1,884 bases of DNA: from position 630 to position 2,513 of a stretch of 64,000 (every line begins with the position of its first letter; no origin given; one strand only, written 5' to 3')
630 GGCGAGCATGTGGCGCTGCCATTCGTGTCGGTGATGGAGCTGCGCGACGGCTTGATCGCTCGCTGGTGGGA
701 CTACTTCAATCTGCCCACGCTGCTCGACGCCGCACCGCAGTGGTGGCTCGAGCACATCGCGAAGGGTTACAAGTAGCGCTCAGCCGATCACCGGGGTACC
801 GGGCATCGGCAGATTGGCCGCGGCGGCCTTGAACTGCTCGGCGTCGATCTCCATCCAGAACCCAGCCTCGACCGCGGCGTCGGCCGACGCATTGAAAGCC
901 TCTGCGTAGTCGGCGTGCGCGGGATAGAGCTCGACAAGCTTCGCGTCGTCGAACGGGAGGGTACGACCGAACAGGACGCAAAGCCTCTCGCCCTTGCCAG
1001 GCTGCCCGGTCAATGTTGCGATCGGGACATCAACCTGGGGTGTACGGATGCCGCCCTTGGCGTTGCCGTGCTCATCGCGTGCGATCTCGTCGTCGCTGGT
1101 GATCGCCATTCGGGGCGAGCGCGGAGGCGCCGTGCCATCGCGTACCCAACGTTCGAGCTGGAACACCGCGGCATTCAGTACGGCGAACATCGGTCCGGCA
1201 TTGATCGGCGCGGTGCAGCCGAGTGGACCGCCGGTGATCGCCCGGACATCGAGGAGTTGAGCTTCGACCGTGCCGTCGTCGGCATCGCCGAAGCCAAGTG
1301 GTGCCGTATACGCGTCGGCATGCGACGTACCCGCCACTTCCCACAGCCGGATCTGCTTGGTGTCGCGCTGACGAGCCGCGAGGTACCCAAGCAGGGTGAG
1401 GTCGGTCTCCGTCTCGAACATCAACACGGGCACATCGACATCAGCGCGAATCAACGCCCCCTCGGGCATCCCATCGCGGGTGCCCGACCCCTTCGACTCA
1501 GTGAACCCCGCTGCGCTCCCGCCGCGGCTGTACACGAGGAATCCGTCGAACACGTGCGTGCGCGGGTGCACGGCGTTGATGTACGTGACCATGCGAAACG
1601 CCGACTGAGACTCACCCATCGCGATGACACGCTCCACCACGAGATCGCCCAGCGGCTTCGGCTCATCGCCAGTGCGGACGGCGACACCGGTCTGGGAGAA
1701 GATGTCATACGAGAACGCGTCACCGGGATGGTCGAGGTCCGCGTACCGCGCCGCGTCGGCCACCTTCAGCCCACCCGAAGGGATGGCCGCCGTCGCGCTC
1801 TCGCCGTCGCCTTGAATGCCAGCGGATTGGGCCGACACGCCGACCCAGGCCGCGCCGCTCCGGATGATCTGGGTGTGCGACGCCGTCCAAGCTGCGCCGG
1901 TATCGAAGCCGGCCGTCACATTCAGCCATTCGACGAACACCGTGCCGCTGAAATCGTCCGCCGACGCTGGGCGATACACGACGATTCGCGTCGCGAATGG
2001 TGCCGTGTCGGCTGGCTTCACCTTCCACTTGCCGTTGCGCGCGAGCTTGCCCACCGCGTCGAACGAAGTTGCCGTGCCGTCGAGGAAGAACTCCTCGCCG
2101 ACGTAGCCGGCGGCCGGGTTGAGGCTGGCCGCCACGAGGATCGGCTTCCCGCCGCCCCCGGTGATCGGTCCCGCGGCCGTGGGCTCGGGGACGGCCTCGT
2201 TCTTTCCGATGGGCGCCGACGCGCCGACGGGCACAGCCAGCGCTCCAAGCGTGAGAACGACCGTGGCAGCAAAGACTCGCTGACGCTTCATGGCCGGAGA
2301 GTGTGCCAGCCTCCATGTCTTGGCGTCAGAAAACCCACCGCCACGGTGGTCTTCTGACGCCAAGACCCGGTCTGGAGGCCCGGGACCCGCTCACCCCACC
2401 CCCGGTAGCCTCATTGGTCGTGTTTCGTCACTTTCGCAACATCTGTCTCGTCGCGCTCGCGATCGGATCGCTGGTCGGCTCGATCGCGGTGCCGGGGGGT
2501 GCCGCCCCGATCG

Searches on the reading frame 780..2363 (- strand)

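Call 29: search_protein_families(library=pfam, proteins=[window:780-2363:-], max_evalue=0.0001)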
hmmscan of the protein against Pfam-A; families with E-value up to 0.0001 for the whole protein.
window:780-2363:- (527 aa): 1 family
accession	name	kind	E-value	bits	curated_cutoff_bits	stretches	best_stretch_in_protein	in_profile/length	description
PF20091.5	Abhydrolase_10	-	8.1e-149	496.6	23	1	64-511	2-427/429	Alpha/beta hydrolase domain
